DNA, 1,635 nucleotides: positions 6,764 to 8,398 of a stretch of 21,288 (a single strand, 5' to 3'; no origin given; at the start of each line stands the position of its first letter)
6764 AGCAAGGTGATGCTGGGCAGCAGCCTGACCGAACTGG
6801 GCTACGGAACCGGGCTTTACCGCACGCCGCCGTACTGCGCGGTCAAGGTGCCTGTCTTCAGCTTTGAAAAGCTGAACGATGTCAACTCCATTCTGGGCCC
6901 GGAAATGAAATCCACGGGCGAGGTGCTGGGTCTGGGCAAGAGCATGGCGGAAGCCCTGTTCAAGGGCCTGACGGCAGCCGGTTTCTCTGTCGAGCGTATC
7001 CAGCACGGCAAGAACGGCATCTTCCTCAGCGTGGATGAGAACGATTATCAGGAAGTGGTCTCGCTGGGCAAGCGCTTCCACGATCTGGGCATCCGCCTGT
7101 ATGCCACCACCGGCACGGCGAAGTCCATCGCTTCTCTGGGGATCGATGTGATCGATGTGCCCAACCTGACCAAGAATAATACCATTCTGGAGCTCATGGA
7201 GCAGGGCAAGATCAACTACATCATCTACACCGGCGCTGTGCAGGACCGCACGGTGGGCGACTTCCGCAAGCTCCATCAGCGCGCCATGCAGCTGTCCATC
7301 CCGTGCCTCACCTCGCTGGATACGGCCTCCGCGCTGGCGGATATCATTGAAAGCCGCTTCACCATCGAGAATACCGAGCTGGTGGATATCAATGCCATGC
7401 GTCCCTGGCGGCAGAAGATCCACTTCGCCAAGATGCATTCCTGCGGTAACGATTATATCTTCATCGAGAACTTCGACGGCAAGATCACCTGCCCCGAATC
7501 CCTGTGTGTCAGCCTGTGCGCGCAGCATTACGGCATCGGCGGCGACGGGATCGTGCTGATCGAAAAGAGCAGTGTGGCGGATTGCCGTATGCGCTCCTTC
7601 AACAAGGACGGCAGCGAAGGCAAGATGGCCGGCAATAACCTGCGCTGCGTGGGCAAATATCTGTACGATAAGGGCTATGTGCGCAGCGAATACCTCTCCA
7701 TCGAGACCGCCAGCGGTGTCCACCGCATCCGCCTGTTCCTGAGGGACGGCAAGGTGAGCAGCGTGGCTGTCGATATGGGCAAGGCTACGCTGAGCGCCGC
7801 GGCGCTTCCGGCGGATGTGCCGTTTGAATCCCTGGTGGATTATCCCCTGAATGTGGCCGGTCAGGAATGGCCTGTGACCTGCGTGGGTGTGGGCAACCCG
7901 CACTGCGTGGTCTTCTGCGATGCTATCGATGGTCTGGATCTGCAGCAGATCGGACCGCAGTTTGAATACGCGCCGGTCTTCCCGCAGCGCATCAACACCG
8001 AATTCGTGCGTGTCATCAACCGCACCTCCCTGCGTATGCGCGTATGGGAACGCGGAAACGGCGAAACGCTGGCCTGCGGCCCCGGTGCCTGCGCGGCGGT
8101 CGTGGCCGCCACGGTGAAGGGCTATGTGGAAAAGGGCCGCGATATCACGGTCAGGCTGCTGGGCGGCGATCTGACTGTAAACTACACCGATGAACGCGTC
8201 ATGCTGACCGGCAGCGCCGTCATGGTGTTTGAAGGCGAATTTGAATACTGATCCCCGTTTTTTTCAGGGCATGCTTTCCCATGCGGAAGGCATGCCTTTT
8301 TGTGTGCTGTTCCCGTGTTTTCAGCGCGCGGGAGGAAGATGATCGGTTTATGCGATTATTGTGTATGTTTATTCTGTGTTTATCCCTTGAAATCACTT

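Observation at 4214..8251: carB reads straight into a full-length dapF-like gene: a 1345-aa CarB-DapF fusion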

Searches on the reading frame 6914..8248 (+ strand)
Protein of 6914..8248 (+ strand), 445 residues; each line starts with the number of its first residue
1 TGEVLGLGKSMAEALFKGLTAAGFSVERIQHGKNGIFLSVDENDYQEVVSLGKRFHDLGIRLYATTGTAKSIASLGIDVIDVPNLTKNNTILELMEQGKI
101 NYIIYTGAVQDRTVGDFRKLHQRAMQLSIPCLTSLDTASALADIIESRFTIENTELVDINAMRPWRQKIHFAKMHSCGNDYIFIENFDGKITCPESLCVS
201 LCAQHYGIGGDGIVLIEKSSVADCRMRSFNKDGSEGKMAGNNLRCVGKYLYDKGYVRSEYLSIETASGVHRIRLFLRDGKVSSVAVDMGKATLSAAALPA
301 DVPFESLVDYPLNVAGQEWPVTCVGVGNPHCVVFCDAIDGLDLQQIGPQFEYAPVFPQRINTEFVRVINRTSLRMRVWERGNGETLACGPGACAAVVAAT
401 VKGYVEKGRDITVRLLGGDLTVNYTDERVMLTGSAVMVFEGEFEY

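Call 7: find_homologous_proteins(query=window:6914-8248:+)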
Query window:6914-8248:+ (445 aa): 7890 proteins with E <= 0.001 among 8000 candidates; the best 120 are listed.
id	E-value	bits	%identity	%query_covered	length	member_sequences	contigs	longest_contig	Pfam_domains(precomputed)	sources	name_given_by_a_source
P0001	9.6e-224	761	75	100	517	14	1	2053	PF02142.28,PF01678.25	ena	-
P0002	2.1e-220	750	74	100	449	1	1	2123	PF02142.28,PF01678.25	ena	-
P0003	1.6e-214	731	70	100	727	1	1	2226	PF25596.2,PF02142.28,PF15632.12,PF02786.23,PF02222.28,PF01678.25,PF02655.20,PF01071.25,PF07478.19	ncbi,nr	ncbi:MAG: diaminopimelate epimerase, partial [Clostridia bacterium]|nr:diaminopimelate epimerase [Cl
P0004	1.6e-213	727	72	100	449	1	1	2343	PF02142.28,PF01678.25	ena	-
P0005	7.6e-210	715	70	100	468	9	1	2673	PF02142.28,PF01678.25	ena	-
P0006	1.3e-208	711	69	100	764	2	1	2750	PF25596.2,PF02142.28,PF15632.12,PF02786.23,PF02222.28,PF01678.25,PF02655.20,PF01071.25,PF07478.19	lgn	-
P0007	1.5e-207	708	68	100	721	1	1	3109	PF02142.28,PF15632.12,PF02786.23,PF02222.28,PF01678.25,PF02655.20,PF07478.19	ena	-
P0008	1.2e-206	705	69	100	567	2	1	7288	PF02142.28,PF02786.23,PF01678.25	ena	-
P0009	1.7e-206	704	68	100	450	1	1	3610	PF02142.28,PF01678.25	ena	-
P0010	2.6e-206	704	69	99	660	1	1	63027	PF02142.28,PF15632.12,PF02786.23,PF01678.25,PF02655.20,PF07478.19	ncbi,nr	ncbi:MAG: diaminopimelate epimerase, partial [Clostridia bacterium]|nr:diaminopimelate epimerase [Cl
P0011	2.8e-206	704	68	100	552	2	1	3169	PF02142.28,PF02786.23,PF01678.25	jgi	-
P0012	5.7e-205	699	68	100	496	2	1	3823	PF02142.28,PF01678.25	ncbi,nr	ncbi:MAG: diaminopimelate epimerase, partial [Clostridiales bacterium]|nr:diaminopimelate epimerase 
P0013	4.0e-204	696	68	100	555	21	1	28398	PF02142.28,PF15632.12,PF02786.23,PF01678.25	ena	-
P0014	4.9e-204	696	67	100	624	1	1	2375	PF02142.28,PF15632.12,PF02786.23,PF01678.25,PF02655.20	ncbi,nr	ncbi:MAG: diaminopimelate epimerase, partial [Oscillospiraceae bacterium]|nr:diaminopimelate epimera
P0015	7.1e-203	692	67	100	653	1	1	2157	PF02142.28,PF15632.12,PF02786.23,PF01678.25,PF02655.20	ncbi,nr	ncbi:MAG: diaminopimelate epimerase, partial [Oscillospiraceae bacterium]|nr:diaminopimelate epimera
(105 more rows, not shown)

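Call 21: find_related_loci(query=A1, collection=genome_contigs, flank=6000)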
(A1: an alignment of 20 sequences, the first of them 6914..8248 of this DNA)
Query A1 (445 aa) in genome_contigs; peptide patterns used: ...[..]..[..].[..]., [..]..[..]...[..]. (x = any residue, [..] = any of these).
600 stretches matched a pattern (row limit reached: there are more); 599 encode a relative of the query (tblastn E <= 1e-3); the best 80 are kept; 80 distinct loci.
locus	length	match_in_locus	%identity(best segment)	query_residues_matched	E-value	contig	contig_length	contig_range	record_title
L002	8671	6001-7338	72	1-445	0e+0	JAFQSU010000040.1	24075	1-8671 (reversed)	MAG: Oscillospiraceae bacterium isolate RGIG2118 Goat_Colon-4__c285597, whole genome shotgun sequence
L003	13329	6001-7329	75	1-445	0e+0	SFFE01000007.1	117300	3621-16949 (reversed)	MAG: Clostridiales bacterium isolate W0P39.002 Contig164, whole genome shotgun sequence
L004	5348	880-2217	71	1-445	0e+0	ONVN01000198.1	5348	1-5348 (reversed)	uncultured Clostridiales bacterium isolate RUG677 genome assembly, contig: k87_19238700, whole genome shotgun sequence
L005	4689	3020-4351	72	1-445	0e+0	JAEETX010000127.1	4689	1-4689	MAG: Oscillospiraceae bacterium isolate Tb.RUG.415 NODE_89947_length_4689_cov_3.232793, whole genome shotgun sequence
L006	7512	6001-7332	70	1-445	0e+0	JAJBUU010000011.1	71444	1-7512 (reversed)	MAG: Oscillospiraceae bacterium isolate U_127041 U_127041=NODE_25_length_71444_cov_20.841712, whole genome shotgun seque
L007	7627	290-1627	69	1-445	0e+0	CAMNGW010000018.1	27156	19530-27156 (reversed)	MAG: uncultured Clostridia bacterium isolate SRR1206671_bin.105_metaWRAP_v1.3_MAG genome assembly, contig: NODE.2856_len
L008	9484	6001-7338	67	1-445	0e+0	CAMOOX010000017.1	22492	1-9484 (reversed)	MAG: uncultured Clostridia bacterium isolate SRR873608_bin.198_metaWRAP_v1.3_MAG genome assembly, contig: NODE_6345_leng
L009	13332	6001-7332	65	1-445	0e+0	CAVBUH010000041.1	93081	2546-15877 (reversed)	Selenomonadaceae bacterium isolate SID5428-1_cleanbin_000005 genome assembly, contig: Spades_SID5428-1_contig_132, whole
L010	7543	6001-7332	67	1-444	0e+0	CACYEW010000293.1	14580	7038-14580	MAG: uncultured Ruminococcus sp. isolate RUG11869 genome assembly, contig: RUG11869_asm_293, whole genome shotgun sequen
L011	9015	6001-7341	63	1-445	0e+0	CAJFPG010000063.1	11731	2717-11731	Candidatus Geddesella stercoravicola isolate Coassembly_mag_563 genome assembly, contig: MAGpy_11413_min2k_bin_563_fak87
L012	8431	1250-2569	66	1-445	0e+0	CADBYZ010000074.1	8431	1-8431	MAG: Ruminococcaceae bacterium isolate RUG14429 genome assembly, contig: RUG14429_asm_74, whole genome shotgun sequence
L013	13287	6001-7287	63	1-445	0e+0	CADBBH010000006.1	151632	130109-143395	MAG: Ruminococcaceae bacterium isolate RUG13820 genome assembly, contig: RUG13820_asm_6, whole genome shotgun sequence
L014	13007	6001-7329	61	1-445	0e+0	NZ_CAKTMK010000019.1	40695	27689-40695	MAG: uncultured Oscillibacter sp. isolate REFINED_METABAT215_TOP10_CONTIGS_1500_ASSEMBLY_K77_MERGED__Hadza_PheChl_Fiber-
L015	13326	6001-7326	60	1-445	1e-178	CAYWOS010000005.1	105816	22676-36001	MAG TPA_asm: uncultured Oscillospiraceae bacterium isolate SRP192927_co6_240 genome assembly, contig: NODE_141_length_10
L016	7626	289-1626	60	1-445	5e-176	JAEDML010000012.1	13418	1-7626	MAG: Clostridiaceae bacterium isolate MAG265 NODE_5077_length_13418_cov_8.925092, whole genome shotgun sequence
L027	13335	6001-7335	59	1-445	6e-172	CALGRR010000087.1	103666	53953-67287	MAG TPA_asm: uncultured Clostridia bacterium isolate SRR6425758_bin.124_CONCOCT_v1.1_MAG genome assembly, contig: ERZ176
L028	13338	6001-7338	58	1-445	2e-170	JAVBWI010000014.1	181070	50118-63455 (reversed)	MAG: Clostridia bacterium isolate ZNE14_Bin7 all_Scaff010654, whole genome shotgun sequence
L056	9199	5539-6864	53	1-444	1e-147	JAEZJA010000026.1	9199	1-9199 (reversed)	MAG: Bacillota bacterium isolate OH_CDB_213 k127_2029455, whole genome shotgun sequence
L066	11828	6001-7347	50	1-442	1e-143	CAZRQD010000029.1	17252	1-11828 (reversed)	MAG TPA_asm: uncultured Acutalibacter sp. isolate SRP314395_co1_244 genome assembly, contig: NODE_2960_length_17252_cov_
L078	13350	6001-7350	48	1-444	6e-138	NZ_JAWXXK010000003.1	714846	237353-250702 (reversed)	Neglectibacter caecimuris strain M00184 M00184_ctg0003, whole genome shotgun sequence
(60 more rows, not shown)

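Call 41: find_homologous_proteins(query=L078:9147-9995:+)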
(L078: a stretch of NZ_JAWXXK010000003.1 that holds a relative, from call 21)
Query L078:9147-9995:+ (283 aa): 8000 proteins with E <= 0.001 among 8000 candidates; the best 120 are listed.
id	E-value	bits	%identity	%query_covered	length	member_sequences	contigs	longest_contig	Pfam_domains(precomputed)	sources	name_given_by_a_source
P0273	2.5e-190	649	100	100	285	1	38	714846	PF01678.25,PF05544.17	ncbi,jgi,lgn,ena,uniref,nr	ncbi:diaminopimelate epimerase [Neglectibacter caecimuris]|uniref:diaminopimelate epimerase n=1 Tax=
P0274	6.1e-190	648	100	100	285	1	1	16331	PF01678.25,PF05544.17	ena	-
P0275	6.3e-190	648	100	100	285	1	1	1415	PF01678.25,PF05544.17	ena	-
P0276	8.1e-190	647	100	100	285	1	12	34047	PF01678.25,PF05544.17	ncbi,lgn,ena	-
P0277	8.4e-190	647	100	100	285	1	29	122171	PF01678.25,PF05544.17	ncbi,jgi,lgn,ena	-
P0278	1.2e-189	647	100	100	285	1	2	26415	PF01678.25,PF05544.17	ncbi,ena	-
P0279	1.6e-189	646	100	100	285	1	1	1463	PF01678.25,PF05544.17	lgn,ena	-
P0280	1.8e-189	646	100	100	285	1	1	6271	PF01678.25,PF05544.17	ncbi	-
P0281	1.9e-189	646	100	100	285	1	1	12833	PF01678.25,PF05544.17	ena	-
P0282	2.3e-189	646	99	100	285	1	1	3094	PF01678.25,PF05544.17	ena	-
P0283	4.9e-189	645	100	100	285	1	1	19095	PF01678.25,PF05544.17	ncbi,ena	-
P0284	5.8e-189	644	99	100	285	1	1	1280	PF01678.25,PF05544.17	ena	-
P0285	8.8e-189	644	99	100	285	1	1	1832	PF01678.25,PF05544.17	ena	-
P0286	1.8e-188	643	99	100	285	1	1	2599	PF01678.25,PF05544.17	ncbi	-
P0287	2.0e-188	643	99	100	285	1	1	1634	PF01678.25,PF05544.17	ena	-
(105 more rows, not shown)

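Call 44: search_protein_families(library=ncbifam, proteins=[L028:1197-2090:+, L027:2379-3272:+], max_evalue=1e-20)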
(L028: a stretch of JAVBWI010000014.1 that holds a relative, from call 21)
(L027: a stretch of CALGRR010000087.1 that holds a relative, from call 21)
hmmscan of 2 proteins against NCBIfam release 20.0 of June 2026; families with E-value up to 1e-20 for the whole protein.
L028:1197-2090:+ (298 aa): 14 families
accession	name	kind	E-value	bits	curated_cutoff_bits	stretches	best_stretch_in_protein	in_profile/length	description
NF001986.0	PRK00779.1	subfamily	7.8e-134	445.6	306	1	1-298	6-304/307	ornithine carbamoyltransferase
TIGR00658.1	orni_carb_tr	equivalog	1.4e-127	425.1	280.85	1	1-298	1-303/304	ornithine carbamoyltransferase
NF011380.0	PRK14805.1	equivalog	2.9e-90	302.4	421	1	1-298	2-300/302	ornithine carbamoyltransferase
TIGR04384.1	putr_carbamoyl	exception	3.4e-90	302.5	500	1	2-297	1-306/330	putrescine carbamoyltransferase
NF003286.0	PRK04284.1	subfamily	2.6e-84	283.2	515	1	2-296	8-328/332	ornithine carbamoyltransferase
NF009213.0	PRK12562.1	subfamily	5.5e-71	239.7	559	1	1-268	7-284/334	ornithine carbamoyltransferase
NF002470.0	PRK01713.1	equivalog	2.1e-63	214.8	545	1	1-296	8-331/334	ornithine carbamoyltransferase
NF003384.0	PRK04523.1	equivalog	1.1e-52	179.2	288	1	1-297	4-332/336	N-acetylornithine carbamoyltransferase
NF011379.0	PRK14804.1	equivalog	1.2e-52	179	373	1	1-298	7-309/311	ornithine carbamoyltransferase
NF002032.1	PRK00856.1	equivalog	3.3e-50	171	263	1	1-297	1-296/297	aspartate carbamoyltransferase catalytic subunit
TIGR00670.1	asp_carb_tr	equivalog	4.3e-49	167.3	236.95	1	1-297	1-302/304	aspartate carbamoyltransferase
NF008853.0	PRK11891.1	equivalog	6.3e-30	104.1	560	1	2-297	90-397/430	aspartate carbamoyltransferase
NF006046.0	PRK08192.1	equivalog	2.5e-28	99.3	512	1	2-293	8-312/339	aspartate carbamoyltransferase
NF010387.0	PRK13814.1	equivalog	1.4e-24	86.6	660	1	2-295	7-300/310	aspartate carbamoyltransferase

L027:2379-3272:+ (298 aa): 14 families
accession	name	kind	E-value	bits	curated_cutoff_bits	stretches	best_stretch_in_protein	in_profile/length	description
NF001986.0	PRK00779.1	subfamily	5.5e-133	442.8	306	1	1-298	6-304/307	ornithine carbamoyltransferase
TIGR00658.1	orni_carb_tr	equivalog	1.4e-128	428.4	280.85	1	1-298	1-303/304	ornithine carbamoyltransferase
NF011380.0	PRK14805.1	equivalog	1.2e-90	303.7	421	1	1-298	2-300/302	ornithine carbamoyltransferase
TIGR04384.1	putr_carbamoyl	exception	2.3e-88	296.5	500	1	3-297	2-306/330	putrescine carbamoyltransferase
NF003286.0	PRK04284.1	subfamily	1e-86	291.1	515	1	2-296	8-328/332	ornithine carbamoyltransferase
NF002470.0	PRK01713.1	equivalog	6.7e-68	229.6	545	1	1-266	8-282/334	ornithine carbamoyltransferase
NF009213.0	PRK12562.1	subfamily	1.3e-67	228.6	559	1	1-267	7-283/334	ornithine carbamoyltransferase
NF011379.0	PRK14804.1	equivalog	7.3e-57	192.8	373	1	1-298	7-309/311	ornithine carbamoyltransferase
TIGR00670.1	asp_carb_tr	equivalog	2.3e-49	168.2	236.95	1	1-297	1-302/304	aspartate carbamoyltransferase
NF003384.0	PRK04523.1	equivalog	8.5e-49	166.4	288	1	1-297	4-332/336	N-acetylornithine carbamoyltransferase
NF002032.1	PRK00856.1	equivalog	1.1e-47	162.7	263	1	1-297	1-296/297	aspartate carbamoyltransferase catalytic subunit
NF006046.0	PRK08192.1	equivalog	2.6e-28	99.3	512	1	2-293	8-312/339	aspartate carbamoyltransferase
NF008853.0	PRK11891.1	equivalog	4.1e-28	98.2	560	1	2-294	90-394/430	aspartate carbamoyltransferase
NF005538.0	PRK07200.1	equivalog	5.8e-21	75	453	0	4-223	25-275/396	knotted carbamoyltransferase YgeW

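Call 60: predict_structure(alignment_id=A2)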
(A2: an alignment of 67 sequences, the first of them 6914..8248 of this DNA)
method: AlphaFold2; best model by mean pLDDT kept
length: 445 residues; sequences in the alignment: 67
mean_pLDDT: 86.0   pTM: 0.68
mean pLDDT of the five models: 86.0, 85.1, 84.2, 84.0, 83.8
residues with pLDDT >= 90: 230; 70-90: 160; 50-70: 53; < 50: 2
segments of 3 or more residues with pLDDT < 50: none
pLDDT, mean of each block of 10 residues (from residue 1): 55 73 67 82 86 90 92 92 82 89 75 67 80 84 79 62 78 85 90 75 71 92 92 73 94 95 93 94 95 91 94 93 93 95 92 89 97 94 85 97 97 95 97 93 85
secondary structure, 60 per line:
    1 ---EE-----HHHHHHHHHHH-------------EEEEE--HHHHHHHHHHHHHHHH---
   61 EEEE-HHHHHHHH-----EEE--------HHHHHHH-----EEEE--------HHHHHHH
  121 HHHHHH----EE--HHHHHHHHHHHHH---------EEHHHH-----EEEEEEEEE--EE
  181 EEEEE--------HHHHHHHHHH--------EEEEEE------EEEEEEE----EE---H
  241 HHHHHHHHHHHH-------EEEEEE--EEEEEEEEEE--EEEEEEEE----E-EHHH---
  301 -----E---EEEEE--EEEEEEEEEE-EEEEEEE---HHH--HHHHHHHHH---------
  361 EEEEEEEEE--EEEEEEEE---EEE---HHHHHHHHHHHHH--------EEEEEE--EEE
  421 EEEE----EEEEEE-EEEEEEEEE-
elements in order: H11-21 E35-39 H42-57 E61-64 H66-73 E79-81 H90-96 E102-105 H114-126 H135-147 H159-162 E168-176 E179-185 H194-203 E212-217 E224-230 H240-252 E260-265 E268-277 E280-287 E310-314 E317-326 E328-334 H343-351 E361-369 E372-379 E383-385 H389-401 E410-415 E418-424 E429-434 E436-444

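Call 62: search_protein_families(library=ncbifam, proteins=[L056:6985-8154:+], max_evalue=1e-10)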
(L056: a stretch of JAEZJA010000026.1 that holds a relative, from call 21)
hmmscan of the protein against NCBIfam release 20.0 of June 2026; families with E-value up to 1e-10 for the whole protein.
L056:6985-8154:+ (390 aa): 53 families (the best 25 are shown)
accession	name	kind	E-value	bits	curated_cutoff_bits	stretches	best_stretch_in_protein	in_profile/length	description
TIGR03542.1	DAPAT_plant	equivalog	1.4e-165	551.1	364.7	1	1-389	1-399/402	LL-diaminopimelate aminotransferase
NF006756.0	PRK09276.1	subfamily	1.3e-64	218.6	507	1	12-389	12-383/387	LL-diaminopimelate aminotransferase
TIGR03540.1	DapC_direct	equivalog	1.1e-63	215.5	593.25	1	13-389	11-381/383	LL-diaminopimelate aminotransferase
NF005977.0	PRK08068.1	subfamily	1.4e-51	176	494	1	14-389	15-384/391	transaminase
NF041364.1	GntC_guanitoxin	equivalog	2e-49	168.4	415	1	37-389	2-354/356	guanitoxin biosynthesis PLP-dependent (S)-gamma-hydroxy-L-arginine cyclodehydratase GntC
NF005815.0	PRK07681.1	equivalog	4.7e-46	157.6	545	1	13-387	14-381/399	LL-diaminopimelate aminotransferase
NF004611.0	PRK05942.1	equivalog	5.7e-42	144.1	628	1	12-390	16-388/394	aspartate aminotransferase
NF006604.0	PRK09148.1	equivalog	9.8e-39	133.5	648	1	14-386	14-383/406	LL-diaminopimelate aminotransferase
NF006229.0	PRK08361.1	equivalog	1.8e-37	129.3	624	1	34-388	34-384/391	aspartate aminotransferase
NF005613.0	PRK07366.1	equivalog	8.7e-36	123.7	486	1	33-389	30-385/391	LL-diaminopimelate aminotransferase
NF041091.1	asp_aminotase_Arch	equivalog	1.4e-33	116.2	550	1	33-389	27-372/376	aspartate aminotransferase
NF006033.0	PRK08175.1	equivalog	1.8e-33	116.1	647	1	14-387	19-389/407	alanine transaminase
TIGR03537.1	DapC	equivalog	1.1e-32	113.3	453.6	1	37-389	4-348/350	succinyldiaminopimelate transaminase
NF004770.0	PRK06108.1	subfamily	3.6e-31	108.3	422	1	35-389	38-389/396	pyridoxal phosphate-dependent aminotransferase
NF004975.0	PRK06348.1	equivalog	3.5e-30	105.3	549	1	16-389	14-380/384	pyridoxal phosphate-dependent aminotransferase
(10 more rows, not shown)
